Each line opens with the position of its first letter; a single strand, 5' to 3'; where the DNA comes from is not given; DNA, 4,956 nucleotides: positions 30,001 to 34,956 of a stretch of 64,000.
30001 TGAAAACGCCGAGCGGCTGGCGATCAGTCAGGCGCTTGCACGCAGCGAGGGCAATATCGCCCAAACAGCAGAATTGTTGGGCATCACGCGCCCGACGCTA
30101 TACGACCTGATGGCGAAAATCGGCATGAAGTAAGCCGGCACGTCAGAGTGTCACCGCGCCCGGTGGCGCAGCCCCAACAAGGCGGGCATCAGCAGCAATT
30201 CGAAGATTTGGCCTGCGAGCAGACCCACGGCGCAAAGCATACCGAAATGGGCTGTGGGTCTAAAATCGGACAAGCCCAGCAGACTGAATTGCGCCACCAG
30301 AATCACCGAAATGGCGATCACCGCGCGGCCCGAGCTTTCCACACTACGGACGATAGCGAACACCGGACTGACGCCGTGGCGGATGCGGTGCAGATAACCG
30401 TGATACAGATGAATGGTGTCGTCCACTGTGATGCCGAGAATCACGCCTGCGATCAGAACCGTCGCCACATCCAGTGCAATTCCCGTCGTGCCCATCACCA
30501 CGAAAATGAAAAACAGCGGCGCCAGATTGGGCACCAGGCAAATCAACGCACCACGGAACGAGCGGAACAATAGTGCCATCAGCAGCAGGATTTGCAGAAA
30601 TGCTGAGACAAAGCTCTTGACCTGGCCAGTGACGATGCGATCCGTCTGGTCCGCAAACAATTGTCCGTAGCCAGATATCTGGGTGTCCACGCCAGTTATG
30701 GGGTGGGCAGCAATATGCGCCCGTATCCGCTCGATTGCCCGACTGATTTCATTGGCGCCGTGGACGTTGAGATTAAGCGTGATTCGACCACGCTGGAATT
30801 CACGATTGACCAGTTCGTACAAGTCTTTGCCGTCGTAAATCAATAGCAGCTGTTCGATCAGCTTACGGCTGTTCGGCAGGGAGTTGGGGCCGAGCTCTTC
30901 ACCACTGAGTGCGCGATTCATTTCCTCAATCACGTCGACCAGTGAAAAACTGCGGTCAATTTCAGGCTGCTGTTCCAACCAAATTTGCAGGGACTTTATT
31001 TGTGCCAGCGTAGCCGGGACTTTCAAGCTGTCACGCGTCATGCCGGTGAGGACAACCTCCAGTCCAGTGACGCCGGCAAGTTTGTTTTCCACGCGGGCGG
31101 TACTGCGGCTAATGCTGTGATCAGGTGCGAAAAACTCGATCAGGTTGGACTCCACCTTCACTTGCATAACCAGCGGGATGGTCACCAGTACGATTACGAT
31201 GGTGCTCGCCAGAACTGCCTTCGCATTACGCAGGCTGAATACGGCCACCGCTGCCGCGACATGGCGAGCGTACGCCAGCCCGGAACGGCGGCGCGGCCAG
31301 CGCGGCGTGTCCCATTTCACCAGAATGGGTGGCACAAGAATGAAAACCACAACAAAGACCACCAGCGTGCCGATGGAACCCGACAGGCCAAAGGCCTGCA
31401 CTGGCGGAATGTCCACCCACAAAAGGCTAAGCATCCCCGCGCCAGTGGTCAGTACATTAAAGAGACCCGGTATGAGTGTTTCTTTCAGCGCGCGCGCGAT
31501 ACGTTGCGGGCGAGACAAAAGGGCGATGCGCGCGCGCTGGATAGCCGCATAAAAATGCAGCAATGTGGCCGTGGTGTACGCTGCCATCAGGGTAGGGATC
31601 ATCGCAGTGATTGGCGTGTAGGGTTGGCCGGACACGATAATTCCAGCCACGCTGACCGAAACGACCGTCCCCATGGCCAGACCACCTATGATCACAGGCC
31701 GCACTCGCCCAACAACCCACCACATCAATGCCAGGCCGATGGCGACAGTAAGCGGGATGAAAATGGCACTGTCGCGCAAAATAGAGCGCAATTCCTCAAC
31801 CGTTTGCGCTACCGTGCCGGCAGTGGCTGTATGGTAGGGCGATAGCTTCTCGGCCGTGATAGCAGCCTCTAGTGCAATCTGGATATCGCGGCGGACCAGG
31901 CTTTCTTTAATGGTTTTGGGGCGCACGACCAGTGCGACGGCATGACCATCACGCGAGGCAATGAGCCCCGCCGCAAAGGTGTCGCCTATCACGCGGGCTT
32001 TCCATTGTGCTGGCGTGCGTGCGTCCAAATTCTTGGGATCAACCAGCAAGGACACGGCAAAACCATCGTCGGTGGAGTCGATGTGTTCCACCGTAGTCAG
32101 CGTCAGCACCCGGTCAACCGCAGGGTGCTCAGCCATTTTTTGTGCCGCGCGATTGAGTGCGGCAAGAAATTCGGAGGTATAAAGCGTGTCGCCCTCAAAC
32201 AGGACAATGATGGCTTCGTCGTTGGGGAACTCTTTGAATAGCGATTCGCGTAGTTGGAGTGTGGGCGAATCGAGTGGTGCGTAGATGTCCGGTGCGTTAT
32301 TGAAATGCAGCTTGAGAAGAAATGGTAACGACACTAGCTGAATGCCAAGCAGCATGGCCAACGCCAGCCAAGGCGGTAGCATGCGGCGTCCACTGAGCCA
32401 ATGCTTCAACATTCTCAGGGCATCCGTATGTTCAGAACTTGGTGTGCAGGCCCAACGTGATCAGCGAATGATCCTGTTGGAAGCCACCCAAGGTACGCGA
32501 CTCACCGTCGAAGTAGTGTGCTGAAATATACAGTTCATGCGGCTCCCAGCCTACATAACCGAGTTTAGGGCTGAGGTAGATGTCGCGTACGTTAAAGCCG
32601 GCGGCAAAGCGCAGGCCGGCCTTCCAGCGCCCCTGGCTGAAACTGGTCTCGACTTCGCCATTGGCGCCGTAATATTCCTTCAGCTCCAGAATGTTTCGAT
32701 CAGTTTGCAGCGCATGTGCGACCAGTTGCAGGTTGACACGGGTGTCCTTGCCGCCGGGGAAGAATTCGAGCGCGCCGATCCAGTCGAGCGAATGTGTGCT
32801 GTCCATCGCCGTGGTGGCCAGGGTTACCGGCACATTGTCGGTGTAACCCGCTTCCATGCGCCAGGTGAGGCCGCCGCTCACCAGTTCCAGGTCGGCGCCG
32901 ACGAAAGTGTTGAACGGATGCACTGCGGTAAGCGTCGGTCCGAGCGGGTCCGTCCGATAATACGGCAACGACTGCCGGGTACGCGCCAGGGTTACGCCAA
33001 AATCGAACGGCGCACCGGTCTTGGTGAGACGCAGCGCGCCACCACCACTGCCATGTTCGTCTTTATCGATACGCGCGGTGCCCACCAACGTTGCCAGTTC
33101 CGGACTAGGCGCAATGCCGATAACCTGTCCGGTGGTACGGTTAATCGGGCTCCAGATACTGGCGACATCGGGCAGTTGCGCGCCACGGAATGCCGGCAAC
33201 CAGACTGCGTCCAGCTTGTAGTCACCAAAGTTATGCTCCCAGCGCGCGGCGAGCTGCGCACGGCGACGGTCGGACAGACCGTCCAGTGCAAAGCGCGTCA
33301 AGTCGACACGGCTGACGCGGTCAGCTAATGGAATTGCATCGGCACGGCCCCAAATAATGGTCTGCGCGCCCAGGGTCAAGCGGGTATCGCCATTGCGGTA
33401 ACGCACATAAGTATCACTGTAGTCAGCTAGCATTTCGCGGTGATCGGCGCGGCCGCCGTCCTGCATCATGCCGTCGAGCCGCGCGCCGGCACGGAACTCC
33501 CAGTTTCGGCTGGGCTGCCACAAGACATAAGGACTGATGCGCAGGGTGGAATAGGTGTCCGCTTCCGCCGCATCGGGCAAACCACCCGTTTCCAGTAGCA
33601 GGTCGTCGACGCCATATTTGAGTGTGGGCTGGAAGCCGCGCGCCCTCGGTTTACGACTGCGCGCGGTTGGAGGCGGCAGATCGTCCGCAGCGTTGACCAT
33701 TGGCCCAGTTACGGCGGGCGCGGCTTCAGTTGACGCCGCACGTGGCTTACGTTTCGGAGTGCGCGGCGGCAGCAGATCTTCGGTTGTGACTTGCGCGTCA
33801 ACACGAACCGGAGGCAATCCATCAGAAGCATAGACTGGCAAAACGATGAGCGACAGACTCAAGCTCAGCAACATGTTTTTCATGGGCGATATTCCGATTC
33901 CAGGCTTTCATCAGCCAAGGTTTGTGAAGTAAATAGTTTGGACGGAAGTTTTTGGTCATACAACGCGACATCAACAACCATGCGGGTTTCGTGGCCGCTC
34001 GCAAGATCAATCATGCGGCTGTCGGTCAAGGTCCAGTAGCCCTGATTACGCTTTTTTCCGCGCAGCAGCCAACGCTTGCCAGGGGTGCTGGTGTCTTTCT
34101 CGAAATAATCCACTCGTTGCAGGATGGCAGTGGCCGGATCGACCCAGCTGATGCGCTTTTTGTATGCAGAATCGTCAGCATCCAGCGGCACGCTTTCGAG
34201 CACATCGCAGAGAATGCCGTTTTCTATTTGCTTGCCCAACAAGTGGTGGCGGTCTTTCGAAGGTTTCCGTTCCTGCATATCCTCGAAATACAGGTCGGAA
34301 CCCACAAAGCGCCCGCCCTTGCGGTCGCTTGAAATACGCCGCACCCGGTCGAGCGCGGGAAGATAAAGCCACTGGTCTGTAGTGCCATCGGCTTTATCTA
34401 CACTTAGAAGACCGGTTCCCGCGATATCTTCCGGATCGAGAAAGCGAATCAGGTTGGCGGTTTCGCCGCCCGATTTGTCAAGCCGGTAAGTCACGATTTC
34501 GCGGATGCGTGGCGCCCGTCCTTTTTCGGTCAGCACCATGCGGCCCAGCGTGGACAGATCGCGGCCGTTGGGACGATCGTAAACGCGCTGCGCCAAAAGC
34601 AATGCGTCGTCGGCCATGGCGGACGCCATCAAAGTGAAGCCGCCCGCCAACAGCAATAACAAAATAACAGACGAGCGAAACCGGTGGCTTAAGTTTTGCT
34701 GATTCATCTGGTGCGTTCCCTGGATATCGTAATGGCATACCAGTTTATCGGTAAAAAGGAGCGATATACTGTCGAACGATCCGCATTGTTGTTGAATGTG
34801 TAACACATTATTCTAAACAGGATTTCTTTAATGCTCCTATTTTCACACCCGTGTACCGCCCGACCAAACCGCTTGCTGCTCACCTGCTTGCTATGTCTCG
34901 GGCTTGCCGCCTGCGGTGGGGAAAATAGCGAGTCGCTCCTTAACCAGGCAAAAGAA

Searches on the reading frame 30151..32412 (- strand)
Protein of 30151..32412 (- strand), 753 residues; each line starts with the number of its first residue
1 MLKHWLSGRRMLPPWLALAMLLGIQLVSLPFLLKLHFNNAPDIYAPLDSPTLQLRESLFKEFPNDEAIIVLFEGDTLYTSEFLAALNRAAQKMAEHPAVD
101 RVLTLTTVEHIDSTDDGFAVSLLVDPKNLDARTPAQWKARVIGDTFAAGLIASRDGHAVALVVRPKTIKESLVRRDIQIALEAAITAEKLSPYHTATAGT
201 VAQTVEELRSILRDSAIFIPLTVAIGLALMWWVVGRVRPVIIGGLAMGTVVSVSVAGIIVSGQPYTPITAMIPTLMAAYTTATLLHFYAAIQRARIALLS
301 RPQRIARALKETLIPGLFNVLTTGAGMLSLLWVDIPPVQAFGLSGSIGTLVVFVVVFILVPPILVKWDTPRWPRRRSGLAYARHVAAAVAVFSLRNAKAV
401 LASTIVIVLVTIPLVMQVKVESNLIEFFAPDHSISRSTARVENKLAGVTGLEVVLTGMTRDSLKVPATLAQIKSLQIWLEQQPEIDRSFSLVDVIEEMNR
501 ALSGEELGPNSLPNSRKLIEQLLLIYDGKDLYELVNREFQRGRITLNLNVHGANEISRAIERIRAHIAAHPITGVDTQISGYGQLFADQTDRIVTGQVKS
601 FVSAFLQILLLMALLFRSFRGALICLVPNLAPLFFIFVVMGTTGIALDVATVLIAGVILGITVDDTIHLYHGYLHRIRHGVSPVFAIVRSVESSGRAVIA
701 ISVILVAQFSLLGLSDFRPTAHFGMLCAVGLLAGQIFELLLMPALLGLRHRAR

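Call 18: search_protein_families(library=pfam, proteins=[window:30151-32412:-], max_evalue=0.001)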
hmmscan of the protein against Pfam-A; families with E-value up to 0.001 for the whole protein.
window:30151-32412:- (753 aa): 2 families
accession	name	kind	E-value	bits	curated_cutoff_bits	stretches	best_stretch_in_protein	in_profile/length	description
PF03176.21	MMPL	-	2.8e-19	69.7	20.5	2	551-748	98-301/333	MMPL family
PF12349.14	Sterol-sensing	-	2.5e-05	24.6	22.3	0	246-364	17-133/153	Sterol-sensing domain of SREBP cleavage-activation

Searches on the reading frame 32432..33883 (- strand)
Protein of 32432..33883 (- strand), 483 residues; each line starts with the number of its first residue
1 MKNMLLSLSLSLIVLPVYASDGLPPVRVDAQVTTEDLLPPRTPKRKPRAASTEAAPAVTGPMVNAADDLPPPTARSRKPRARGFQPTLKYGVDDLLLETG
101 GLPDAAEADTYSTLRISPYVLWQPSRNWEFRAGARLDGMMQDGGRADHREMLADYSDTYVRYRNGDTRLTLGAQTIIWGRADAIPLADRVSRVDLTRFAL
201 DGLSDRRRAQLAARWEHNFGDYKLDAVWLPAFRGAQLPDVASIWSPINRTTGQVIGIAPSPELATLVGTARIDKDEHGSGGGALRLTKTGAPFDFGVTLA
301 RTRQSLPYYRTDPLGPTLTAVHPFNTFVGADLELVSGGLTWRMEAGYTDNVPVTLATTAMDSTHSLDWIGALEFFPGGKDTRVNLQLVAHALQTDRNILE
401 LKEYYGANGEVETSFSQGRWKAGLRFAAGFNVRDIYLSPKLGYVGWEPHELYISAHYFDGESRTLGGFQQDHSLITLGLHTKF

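Call 18: search_protein_families(library=pfam, proteins=[window:32432-33883:-], max_evalue=0.001)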
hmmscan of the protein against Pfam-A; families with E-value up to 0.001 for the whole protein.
window:32432-33883:- (483 aa): 1 family
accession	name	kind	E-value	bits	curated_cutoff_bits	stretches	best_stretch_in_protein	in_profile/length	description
PF06980.17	DUF1302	-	5.4e-11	42.6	23.2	1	139-359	130-374/541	Protein of unknown function (DUF1302)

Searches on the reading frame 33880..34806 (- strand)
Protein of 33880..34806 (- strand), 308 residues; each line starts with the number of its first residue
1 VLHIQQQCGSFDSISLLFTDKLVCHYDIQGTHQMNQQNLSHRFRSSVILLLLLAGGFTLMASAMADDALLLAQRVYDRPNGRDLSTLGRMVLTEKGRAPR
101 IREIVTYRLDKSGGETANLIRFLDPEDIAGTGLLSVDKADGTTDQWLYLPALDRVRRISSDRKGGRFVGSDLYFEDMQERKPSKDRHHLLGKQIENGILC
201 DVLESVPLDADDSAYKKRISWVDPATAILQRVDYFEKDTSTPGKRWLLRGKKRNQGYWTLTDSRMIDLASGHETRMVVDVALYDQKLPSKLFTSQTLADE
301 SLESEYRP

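Call 18: search_protein_families(library=pfam, proteins=[window:33880-34806:-], max_evalue=0.001)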
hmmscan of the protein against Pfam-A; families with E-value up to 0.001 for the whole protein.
window:33880-34806:- (308 aa): 2 families
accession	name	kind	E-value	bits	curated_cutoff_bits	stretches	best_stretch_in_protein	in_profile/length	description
PF17131.11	LolA_like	-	3e-50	170.9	30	1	115-298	2-183/184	Outer membrane lipoprotein-sorting protein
PF07044.18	DUF1329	-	1.4e-06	28.3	23.1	1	115-162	140-190/368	Protein of unknown function (DUF1329)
